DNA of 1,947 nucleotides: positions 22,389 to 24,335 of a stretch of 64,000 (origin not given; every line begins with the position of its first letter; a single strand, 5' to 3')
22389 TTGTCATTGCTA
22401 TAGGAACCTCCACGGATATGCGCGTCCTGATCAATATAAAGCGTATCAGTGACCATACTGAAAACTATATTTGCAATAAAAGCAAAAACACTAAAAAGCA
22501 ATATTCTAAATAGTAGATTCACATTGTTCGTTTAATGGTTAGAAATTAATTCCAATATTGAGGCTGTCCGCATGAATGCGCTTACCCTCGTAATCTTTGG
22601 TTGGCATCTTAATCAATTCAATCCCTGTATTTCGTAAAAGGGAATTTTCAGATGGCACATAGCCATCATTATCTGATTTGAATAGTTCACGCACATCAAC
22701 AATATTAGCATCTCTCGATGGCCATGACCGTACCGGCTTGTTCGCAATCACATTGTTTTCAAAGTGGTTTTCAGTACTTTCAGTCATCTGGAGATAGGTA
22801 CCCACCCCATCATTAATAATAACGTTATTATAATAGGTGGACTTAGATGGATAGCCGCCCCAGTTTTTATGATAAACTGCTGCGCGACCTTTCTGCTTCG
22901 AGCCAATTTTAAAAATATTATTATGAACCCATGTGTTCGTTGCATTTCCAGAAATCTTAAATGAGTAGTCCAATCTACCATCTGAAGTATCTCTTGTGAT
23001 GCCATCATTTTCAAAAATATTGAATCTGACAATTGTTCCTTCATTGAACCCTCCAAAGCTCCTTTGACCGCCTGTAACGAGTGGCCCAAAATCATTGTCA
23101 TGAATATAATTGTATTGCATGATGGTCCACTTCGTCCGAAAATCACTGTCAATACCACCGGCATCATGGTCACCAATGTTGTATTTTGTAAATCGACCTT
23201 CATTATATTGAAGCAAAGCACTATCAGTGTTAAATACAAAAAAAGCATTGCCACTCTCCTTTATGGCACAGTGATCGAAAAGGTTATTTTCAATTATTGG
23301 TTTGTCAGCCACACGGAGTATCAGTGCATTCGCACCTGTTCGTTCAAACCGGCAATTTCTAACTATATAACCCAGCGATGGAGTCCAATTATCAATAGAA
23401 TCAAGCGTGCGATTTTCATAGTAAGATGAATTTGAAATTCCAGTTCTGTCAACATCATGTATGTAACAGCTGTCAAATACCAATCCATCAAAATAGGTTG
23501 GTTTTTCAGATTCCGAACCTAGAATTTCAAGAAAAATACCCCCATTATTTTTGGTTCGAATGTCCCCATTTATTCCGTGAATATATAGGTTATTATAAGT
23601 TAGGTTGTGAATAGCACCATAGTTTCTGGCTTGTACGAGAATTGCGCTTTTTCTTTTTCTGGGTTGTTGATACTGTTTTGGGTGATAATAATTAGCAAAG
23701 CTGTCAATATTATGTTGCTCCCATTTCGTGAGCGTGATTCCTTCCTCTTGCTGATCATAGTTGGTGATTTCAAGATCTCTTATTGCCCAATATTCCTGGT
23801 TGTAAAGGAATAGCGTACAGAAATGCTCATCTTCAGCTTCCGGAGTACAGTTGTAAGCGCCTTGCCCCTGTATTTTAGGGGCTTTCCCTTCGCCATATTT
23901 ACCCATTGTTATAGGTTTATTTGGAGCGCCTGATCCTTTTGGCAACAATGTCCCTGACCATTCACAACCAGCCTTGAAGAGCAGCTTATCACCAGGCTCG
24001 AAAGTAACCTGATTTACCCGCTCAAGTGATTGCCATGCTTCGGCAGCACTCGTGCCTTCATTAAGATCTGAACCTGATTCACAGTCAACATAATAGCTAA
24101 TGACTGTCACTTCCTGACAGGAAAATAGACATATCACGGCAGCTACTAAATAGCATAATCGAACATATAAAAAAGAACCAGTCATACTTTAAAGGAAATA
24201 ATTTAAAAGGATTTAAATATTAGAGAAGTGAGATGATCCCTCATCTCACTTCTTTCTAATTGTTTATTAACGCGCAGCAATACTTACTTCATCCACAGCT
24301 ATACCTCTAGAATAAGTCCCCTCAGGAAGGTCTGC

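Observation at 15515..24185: Three paralogous beta-helix enzymes with a conserved Asp-x6-Asp motif, sent to different locations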

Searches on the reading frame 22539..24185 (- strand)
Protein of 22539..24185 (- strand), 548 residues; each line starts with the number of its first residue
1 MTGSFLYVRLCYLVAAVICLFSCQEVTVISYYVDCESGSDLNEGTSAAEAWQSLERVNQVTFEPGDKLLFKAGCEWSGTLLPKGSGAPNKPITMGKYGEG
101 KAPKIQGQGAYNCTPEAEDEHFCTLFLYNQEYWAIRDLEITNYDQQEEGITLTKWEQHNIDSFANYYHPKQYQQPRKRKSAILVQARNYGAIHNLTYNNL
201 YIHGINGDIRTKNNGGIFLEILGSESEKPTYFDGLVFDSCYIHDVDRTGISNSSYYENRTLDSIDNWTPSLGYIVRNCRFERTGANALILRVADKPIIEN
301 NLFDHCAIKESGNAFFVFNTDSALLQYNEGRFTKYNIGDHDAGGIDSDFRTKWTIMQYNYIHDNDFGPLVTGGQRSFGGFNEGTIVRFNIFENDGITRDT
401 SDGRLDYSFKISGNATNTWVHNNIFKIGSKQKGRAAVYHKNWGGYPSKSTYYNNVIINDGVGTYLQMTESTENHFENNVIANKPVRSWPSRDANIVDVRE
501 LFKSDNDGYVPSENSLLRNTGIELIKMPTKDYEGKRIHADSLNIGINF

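Call 3: search_protein_families(library=pfam, proteins=[window:22539-24185:-], max_evalue=0.01)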
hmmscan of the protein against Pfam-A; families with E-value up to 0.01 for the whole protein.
window:22539-24185:- (548 aa): 1 family
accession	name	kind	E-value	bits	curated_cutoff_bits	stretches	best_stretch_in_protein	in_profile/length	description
PF13229.12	Beta_helix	-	0.0014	18.7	25.9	0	274-425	12-158/158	Right handed beta helix region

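Call 6: search_solved_structures(query=window:22539-24185:-, max_evalue=10, show_alignments=2)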
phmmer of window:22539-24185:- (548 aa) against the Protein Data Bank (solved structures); distinct sequences matched with E-value up to 10: 6.
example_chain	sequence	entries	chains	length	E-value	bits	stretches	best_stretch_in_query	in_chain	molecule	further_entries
7v6m_A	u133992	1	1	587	2.2e-21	79.2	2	29-306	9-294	Fibronectin type III domain-containing protein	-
6kqs_A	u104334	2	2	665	3.1e-20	75.4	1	31-370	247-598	lacto-N-biosidase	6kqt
5gqc_A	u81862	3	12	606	7.2e-15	57.7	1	29-458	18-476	Lacto-N-biosidase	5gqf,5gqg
24mr_A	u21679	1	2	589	2.5e-14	55.9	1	30-480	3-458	Lacto-N-biosidase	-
7v6i_A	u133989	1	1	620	5.5e-14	54.7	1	30-483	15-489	Lacto-N-biosidase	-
2nzc_A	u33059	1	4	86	1.9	10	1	444-530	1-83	Hypothetical protein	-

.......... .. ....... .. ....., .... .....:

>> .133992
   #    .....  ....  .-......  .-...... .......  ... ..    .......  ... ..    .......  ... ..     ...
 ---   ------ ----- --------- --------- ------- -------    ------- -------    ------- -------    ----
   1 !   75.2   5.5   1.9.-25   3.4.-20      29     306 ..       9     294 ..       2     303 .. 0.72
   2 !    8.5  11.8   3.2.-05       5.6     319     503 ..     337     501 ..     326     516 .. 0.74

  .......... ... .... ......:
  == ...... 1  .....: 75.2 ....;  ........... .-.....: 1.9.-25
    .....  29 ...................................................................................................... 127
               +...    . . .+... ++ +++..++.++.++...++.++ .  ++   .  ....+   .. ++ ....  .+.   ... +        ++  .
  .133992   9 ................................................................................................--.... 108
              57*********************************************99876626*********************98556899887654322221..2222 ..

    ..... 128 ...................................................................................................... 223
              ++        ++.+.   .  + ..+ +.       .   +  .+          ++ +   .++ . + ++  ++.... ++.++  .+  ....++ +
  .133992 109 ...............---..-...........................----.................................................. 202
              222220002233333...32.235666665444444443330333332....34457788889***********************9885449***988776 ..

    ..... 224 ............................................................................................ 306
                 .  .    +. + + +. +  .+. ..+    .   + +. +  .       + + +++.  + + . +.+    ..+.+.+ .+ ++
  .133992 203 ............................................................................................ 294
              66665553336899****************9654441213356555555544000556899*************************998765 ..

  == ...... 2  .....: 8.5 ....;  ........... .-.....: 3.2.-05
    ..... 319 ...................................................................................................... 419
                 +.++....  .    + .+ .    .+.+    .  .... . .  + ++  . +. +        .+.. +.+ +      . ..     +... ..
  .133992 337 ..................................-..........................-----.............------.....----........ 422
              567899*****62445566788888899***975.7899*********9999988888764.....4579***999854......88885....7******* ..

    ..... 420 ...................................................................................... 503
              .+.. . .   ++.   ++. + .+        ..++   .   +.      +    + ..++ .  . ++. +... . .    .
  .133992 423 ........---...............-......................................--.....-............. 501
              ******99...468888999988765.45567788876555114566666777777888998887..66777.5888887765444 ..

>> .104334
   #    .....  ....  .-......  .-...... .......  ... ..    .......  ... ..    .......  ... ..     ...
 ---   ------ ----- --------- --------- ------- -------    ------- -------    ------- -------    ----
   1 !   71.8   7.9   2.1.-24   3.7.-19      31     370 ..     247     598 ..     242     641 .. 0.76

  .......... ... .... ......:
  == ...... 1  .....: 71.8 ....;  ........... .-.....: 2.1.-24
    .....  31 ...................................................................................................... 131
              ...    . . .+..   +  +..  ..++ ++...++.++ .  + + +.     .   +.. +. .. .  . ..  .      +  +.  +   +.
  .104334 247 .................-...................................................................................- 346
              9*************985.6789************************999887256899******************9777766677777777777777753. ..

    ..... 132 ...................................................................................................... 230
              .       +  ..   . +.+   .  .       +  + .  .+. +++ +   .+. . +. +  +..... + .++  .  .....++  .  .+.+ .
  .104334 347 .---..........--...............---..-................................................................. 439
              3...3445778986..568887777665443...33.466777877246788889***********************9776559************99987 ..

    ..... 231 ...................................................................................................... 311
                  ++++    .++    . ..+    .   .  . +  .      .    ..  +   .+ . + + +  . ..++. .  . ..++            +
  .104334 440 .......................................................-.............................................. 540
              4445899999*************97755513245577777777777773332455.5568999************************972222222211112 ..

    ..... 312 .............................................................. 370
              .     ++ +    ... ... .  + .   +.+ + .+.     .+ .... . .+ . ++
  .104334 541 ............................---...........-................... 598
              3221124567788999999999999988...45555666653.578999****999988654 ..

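Call 9: find_homologous_proteins(query=window:22539-24185:-, max_evalue=0.00001)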
Query window:22539-24185:- (548 aa): 211 proteins with E <= 0.00001 among 4954 candidates; the best 120 are listed.
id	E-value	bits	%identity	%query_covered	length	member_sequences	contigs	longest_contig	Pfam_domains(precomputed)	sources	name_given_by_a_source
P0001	0.0e+0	1292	100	100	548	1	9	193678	-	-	-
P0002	2.1e-296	1002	77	99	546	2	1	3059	-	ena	-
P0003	4.5e-221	753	60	98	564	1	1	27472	-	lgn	-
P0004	2.6e-206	705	58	96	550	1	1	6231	-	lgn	-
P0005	6.2e-198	677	57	97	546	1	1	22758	-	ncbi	-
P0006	3.9e-195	668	58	94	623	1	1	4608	-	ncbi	-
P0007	1.4e-186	639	53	96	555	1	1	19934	-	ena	-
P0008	7.1e-173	594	52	95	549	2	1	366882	-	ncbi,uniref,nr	ncbi:hypothetical protein QQ020_14540 [Fulvivirgaceae bacterium BMA12]|uniref:Right handed beta heli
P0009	1.9e-172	593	52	91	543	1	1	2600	PF13229.13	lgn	-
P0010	1.9e-172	593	51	97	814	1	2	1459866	PF24517.3,PF18962.8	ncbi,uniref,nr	ncbi:DNRLRE domain-containing protein [Algibacter miyuki]|uniref:DNRLRE domain-containing protein n=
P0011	1.1e-171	590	51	100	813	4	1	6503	PF24517.3,PF18962.8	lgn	-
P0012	2.4e-170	586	50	100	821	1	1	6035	PF24517.3,PF18962.8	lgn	-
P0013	4.0e-168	579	51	97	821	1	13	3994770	PF24517.3,PF18962.8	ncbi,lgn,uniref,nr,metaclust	ncbi:hypothetical protein APS56_09955 [Pseudalgibacter alginicilyticus]|uniref:Uncharacterized prote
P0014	2.1e-166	573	51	99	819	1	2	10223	PF24517.3,PF18962.8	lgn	-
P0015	1.2e-164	567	49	99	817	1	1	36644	PF24517.3,PF18962.8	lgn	-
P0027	1.3e-145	504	46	97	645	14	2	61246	PF18962.8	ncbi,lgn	-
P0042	8.2e-136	472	45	97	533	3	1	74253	-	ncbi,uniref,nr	ncbi:hypothetical protein [Marinilabilia salmonicolor]|uniref:hypothetical protein n=1 Tax=Marinilab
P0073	1.6e-123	431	43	97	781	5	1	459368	PF13229.13,PF03629.25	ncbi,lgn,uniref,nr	ncbi:sialate O-acetylesterase [Pedobacter heparinus]|uniref:sialate O-acetylesterase n=1 Tax=Pedobac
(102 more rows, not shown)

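Call 19: find_related_loci(query=A2, collection=genome_contigs, flank=10000)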
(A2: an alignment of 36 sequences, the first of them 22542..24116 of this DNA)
Query A2 (525 aa) in genome_contigs; peptide patterns used: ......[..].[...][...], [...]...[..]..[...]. (x = any residue, [..] = any of these).
600 stretches matched a pattern (row limit reached: there are more); 514 encode a relative of the query (tblastn E <= 1e-3); the best 80 are kept; 80 distinct loci.
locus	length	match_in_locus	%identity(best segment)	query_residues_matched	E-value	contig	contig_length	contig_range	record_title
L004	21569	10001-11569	52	3-523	9e-176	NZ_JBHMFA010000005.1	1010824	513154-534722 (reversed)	Algibacter miyuki strain CECT 8300 soapdenovo_K_83_5, whole genome shotgun sequence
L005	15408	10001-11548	58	8-525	0e+0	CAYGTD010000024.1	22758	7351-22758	MAG TPA_asm: uncultured Roseivirgaceae bacterium isolate ERP117304_co2_58 genome assembly, contig: NODE_1915_length_2275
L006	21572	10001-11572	51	2-523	7e-162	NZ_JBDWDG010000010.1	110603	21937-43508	MAG: Algibacter sp. isolate LC.120.F.D4_374_45 LC_120_F_D4_374_45_000000000010, whole genome shotgun sequence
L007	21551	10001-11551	47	8-523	5e-140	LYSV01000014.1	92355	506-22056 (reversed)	MAG: Flammeovirgaceae bacterium BBD 1991-12 Richardson_scaffold_76, whole genome shotgun sequence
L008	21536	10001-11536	46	8-523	3e-139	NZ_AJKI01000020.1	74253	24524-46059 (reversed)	Marinilabilia salmonicolor JCM 21150 Contig20, whole genome shotgun sequence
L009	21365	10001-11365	48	8-462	2e-137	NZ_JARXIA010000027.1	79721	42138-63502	Pelagicoccus sp. SDUM812005 scaffold_27_length=79722, whole genome shotgun sequence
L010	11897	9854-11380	44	7-522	4e-126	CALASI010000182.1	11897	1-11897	MAG TPA_asm: uncultured Sphingobacteriales bacterium isolate SRR3901698_bin.4_CONCOCT_v1.1_MAG genome assembly, contig:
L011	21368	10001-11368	43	9-494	4e-124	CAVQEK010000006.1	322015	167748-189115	MAG: uncultured Cytophagales bacterium isolate MFD02416.bin.1.44 genome assembly, contig: contig_35754, whole genome sho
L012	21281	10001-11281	44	2-479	6e-119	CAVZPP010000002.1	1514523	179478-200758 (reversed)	MAG: uncultured Bacteroidaceae bacterium isolate MFD03804.bin.1.39 genome assembly, contig: contig_14406, whole genome s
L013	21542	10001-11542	43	7-522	2e-117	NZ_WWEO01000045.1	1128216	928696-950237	Mucilaginibacter agri strain R11 135, whole genome shotgun sequence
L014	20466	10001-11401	39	7-514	5e-111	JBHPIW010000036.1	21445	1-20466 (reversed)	Candidatus Neomarinimicrobiota bacterium isolate SAG AM-312-I22 AM-312-I22_NODE_36, whole genome shotgun sequence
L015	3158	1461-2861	40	7-514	5e-111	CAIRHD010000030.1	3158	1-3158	MAG: uncultured Bacteroidales bacterium isolate KTt_bin-0938 genome assembly, contig: bin-0938:030/629, whole genome sho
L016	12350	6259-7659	41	7-514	4e-104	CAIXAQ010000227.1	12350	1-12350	MAG: uncultured Bacteroidales bacterium isolate LJ-5-9m_bin-0023 genome assembly, contig: bin-0023:227/995, whole genome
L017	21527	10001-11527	39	7-514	3e-99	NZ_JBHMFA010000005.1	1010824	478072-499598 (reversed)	Algibacter miyuki strain CECT 8300 soapdenovo_K_83_5, whole genome shotgun sequence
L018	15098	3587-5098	45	2-523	1e-140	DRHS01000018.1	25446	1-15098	MAG TPA_asm: Bacteroides sp. isolate HyVt-375 HyVt-375_k145_154219, whole genome shotgun sequence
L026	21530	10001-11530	40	7-516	1e-110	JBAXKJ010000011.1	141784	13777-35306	MAG: Prolixibacteraceae bacterium isolate ELA398 MAG398_11, whole genome shotgun sequence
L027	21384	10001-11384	47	2-462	7e-108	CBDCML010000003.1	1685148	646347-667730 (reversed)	MAG: Opitutales bacterium isolate e0fc1690-48a8-4d2d-90c6-43be15898d10 genome assembly, contig: contig_3, whole genome s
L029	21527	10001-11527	38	7-514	7e-98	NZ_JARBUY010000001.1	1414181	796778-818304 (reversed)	Maribacter polysaccharolyticus strain D37 NODE_1_length_1414181_cov_77.749924, whole genome shotgun sequence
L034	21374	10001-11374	34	8-501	2e-68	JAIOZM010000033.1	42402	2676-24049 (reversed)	MAG: Bacteroidales bacterium isolate Tobar13.5m-G9 Tobar13-5m-C1009, whole genome shotgun sequence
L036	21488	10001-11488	31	7-524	9e-67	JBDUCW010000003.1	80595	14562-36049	MAG: Ferruginibacter sp. isolate cluster4_bin.56 NODE_176_length_80595_cov_6.457338, whole genome shotgun sequence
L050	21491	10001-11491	32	2-523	4e-64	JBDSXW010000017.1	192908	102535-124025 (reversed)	MAG: Chitinophagaceae bacterium isolate cluster1_bin.660 k127_2827988, whole genome shotgun sequence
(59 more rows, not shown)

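Call 21: find_encoding_contigs(protein=P0013, flank=10000, max_places=2)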
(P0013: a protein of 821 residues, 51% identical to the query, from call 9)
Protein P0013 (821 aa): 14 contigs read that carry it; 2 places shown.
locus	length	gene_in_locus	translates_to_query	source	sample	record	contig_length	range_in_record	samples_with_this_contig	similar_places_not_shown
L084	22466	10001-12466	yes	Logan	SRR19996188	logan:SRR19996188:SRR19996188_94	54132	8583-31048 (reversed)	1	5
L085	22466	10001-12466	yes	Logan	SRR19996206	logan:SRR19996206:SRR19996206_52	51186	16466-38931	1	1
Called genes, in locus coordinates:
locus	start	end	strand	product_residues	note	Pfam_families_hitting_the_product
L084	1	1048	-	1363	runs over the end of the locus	PF07494:Reg_prop (faint), PF07495:Y_Y_Y, PF00512:HisKA, PF02518:HATPase_c, PF00072:Response_reg, PF00165:HTH_AraC (weak), PF12833:HTH_18, PF00165:HTH_AraC, +2 more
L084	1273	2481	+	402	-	PF07470:Glyco_hydro_88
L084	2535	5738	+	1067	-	PF13620:CarboxypepD_reg (weak), PF13715:CarbopepD_reg_2, PF07715:Plug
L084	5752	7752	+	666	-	PF14322:SusD-like_3, PF07980:SusD_RagB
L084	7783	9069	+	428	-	PF16323:DUF4959, PF17166:DUF5126, PF16391:DUF5000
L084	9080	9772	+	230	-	PF16389:DUF4998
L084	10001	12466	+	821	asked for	PF24517:CBM96, PF18962:Por_Secre_tail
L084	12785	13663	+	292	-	PF24517:CBM96, PF18962:Por_Secre_tail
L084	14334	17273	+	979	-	PF13620:CarboxypepD_reg, PF13715:CarbopepD_reg_2, PF07715:Plug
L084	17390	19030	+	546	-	PF14322:SusD-like_3 (faint), PF07980:SusD_RagB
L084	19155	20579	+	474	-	PF00884:Sulfatase, PF01663:Phosphodiest (weak), PF16347:SGSH_C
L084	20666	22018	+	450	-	PF00884:Sulfatase, PF01663:Phosphodiest (faint), PF02995:DUF229 (weak), PF16347:SGSH_C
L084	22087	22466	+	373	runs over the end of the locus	PF01663:Phosphodiest (weak), PF00884:Sulfatase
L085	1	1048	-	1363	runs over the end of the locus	PF07494:Reg_prop (faint), PF07495:Y_Y_Y, PF00512:HisKA, PF02518:HATPase_c, PF00072:Response_reg, PF00165:HTH_AraC (weak), PF12833:HTH_18, PF00165:HTH_AraC, +2 more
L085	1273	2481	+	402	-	PF07470:Glyco_hydro_88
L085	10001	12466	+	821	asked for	PF24517:CBM96, PF18962:Por_Secre_tail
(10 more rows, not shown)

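Call 22: find_encoding_contigs(protein=P0073, flank=10000, max_places=2)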
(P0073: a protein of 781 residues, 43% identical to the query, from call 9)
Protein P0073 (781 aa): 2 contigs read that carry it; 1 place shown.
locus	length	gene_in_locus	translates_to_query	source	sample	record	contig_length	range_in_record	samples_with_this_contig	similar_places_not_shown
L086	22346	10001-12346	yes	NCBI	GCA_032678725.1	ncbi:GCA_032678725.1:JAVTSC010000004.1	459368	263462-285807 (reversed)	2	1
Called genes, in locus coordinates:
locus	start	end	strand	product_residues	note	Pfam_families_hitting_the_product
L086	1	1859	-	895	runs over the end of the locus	PF02837:Glyco_hydro_2_N, PF22666:Glyco_hydro_2_N2, PF00703:Glyco_hydro_2, PF02836:Glyco_hydro_2_C, PF11721:Malectin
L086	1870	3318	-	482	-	-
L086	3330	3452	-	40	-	-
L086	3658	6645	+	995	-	PF13715:CarbopepD_reg_2, PF07715:Plug, PF00593:TonB_dep_Rec_b-barrel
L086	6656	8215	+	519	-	PF14322:SusD-like_3 (weak), PF07980:SusD_RagB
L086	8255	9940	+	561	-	-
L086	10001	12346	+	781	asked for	PF13229:Beta_helix (faint), PF03629:SASA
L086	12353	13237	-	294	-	PF05368:NmrA, PF13460:NAD_binding_10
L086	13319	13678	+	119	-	PF01638:HxlR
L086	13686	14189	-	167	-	PF19638:DUF6141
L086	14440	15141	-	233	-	PF08220:HTH_DeoR (weak), PF08279:HTH_11, PF13280:WYL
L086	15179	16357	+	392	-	PF01979:Amidohydro_1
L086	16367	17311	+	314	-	PF03060:NMO, PF05690:ThiG, PF01070:FMN_dh, PF01180:DHO_dh (weak), PF00478:IMPDH (weak)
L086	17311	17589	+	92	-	PF00708:Acylphosphatase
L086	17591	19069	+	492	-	PF01943:Polysacc_synt, PF01554:MatE (weak)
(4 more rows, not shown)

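Call 26: predict_structure(alignment_id=A2)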
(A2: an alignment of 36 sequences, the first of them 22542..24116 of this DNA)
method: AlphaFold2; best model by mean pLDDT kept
length: 525 residues; sequences in the alignment: 36
mean_pLDDT: 91.6   pTM: 0.91
mean pLDDT of the five models: 91.6, 91.5, 91.2, 90.6, 89.6
residues with pLDDT >= 90: 417; 70-90: 68; 50-70: 37; < 50: 3
segments of 3 or more residues with pLDDT < 50: none
pLDDT, mean of each block of 10 residues (from residue 1): 83 97 97 98 98 98 98 98 95 87 98 99 96 97 91 96 98 99 95 97 96 99 97 94 94 98 97 98 94 97 97 85 95 97 94 93 96 74 91 95 92 94 94 93 95 91 84 83 76 71 54 55 62
secondary structure, 60 per line:
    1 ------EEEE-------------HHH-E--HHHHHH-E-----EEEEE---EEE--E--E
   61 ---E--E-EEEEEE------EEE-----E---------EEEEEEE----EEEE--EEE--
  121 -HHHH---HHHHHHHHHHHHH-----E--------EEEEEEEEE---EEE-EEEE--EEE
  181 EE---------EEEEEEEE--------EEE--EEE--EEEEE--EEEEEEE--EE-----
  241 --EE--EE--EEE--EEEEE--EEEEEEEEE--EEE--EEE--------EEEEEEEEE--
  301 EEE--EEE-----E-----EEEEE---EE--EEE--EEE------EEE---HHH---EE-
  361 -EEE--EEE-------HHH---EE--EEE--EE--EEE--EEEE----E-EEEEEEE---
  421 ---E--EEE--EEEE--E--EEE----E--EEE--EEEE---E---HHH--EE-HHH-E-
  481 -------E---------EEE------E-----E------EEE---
elements in order: E7-10 H31-36 E44-48 E52-54 E69-74 E81-83 E99-105 E110-113 E116-118 H122-125 H129-141 E156-164 E168-170 E172-175 E178-182 E192-199 E208-210 E213-215 E218-222 E225-231 E251-253 E256-260 E263-271 E274-276 E279-281 E290-298 E301-303 E306-308 E320-324 E332-334 E337-339 E346-348 E362-364 E367-369 E387-389 E396-398 E401-404 E411-417 E427-429 E432-435 E441-443 E451-453 E456-459 E498-500 E520-522

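Call 28: fold_search(model_id=the predicted structure, library=pdb)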
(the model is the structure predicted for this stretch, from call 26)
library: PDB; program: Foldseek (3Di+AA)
matches with E <= 10: 503; with E <= 0.001: 119
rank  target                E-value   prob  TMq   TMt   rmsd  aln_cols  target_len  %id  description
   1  7v6i_A                4.5e-22  1.00  0.73  0.65   6.1       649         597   20  Crystal structure of lacto-N-biosidase BsaX from Bifidobacterium saguini, lacto-N-biose complex (released 2022-02-09)
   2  6kqt_A                4.6e-21  1.00  0.61  0.52   5.2       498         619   22  Crystal Structure of GH136 lacto-N-biosidase from Eubacterium ramulus - native protein (released 2020-06-10)
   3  7v6m_A                6.3e-21  1.00  0.71  0.65   7.2       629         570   20  Crystal structure of lacto-N-biosidase TnX from Tynzenella nexilis, lacto-N-biose complex (released 2022-02-09)
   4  5gqc_D                2.1e-20  1.00  0.76  0.69   5.5       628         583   20  Crystal structure of lacto-N-biosidase LnbX from Bifidobacterium longum subsp. longum, ligand-free form (released 2017-04-19)
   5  6kqs_A                2.4e-20  1.00  0.65  0.55   4.6       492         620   23  Crystal Structure of GH136 lacto-N-biosidase from Eubacterium ramulus - selenomethionine derivative (released 2020-06-10)
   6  5gqc_A                1.1e-19  1.00  0.70  0.64   5.4       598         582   20  Crystal structure of lacto-N-biosidase LnbX from Bifidobacterium longum subsp. longum, ligand-free form (released 2017-04-19)
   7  3vst_A                1.4e-08  1.00  0.47  0.39   9.6       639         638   11  The complex structure of XylC with Tris (released 2013-02-27)
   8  7o78_A                1.1e-07  1.00  0.49  0.51   7.9       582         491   14  Structure of the PL6 family chondroitinase B from Pseudopedobacter saltans, Pedsa3807 (released 2021-07-28)
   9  7o78_B                2.0e-07  1.00  0.46  0.49   9.3       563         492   12  Structure of the PL6 family chondroitinase B from Pseudopedobacter saltans, Pedsa3807 (released 2021-07-28)
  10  1ofm_A                3.5e-07  1.00  0.43  0.47  10.1       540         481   11  CRYSTAL STRUCTURE OF CHONDROITINASE B COMPLEXED TO CHONDROITIN 4-SULFATE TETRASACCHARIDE (released 2004-04-19)
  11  7o84_A                6.7e-07  1.00  0.44  0.55  10.7       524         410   14  Structure of the PL6 family alginate lyase Pedsa0632 from Pseudopedobacter saltans in complex with substrate (released 2021-07-28)
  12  8bwk_A                1.1e-06  1.00  0.46  0.34  11.1       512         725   14  Metagenomic derived PL6 alginate lyase (released 2023-12-20)
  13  7o7a_B                1.3e-06  1.00  0.38  0.47  11.9       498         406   13  Structure of the PL6 family alginate lyase Pedsa0632 from Pseudopedobacter saltans (released 2021-07-28)
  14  7o7a_A                1.4e-06  1.00  0.40  0.50  11.0       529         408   14  Structure of the PL6 family alginate lyase Pedsa0632 from Pseudopedobacter saltans (released 2021-07-28)
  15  7o84_B                2.0e-06  1.00  0.36  0.45  13.2       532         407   13  Structure of the PL6 family alginate lyase Pedsa0632 from Pseudopedobacter saltans in complex with substrate (released 2021-07-28)
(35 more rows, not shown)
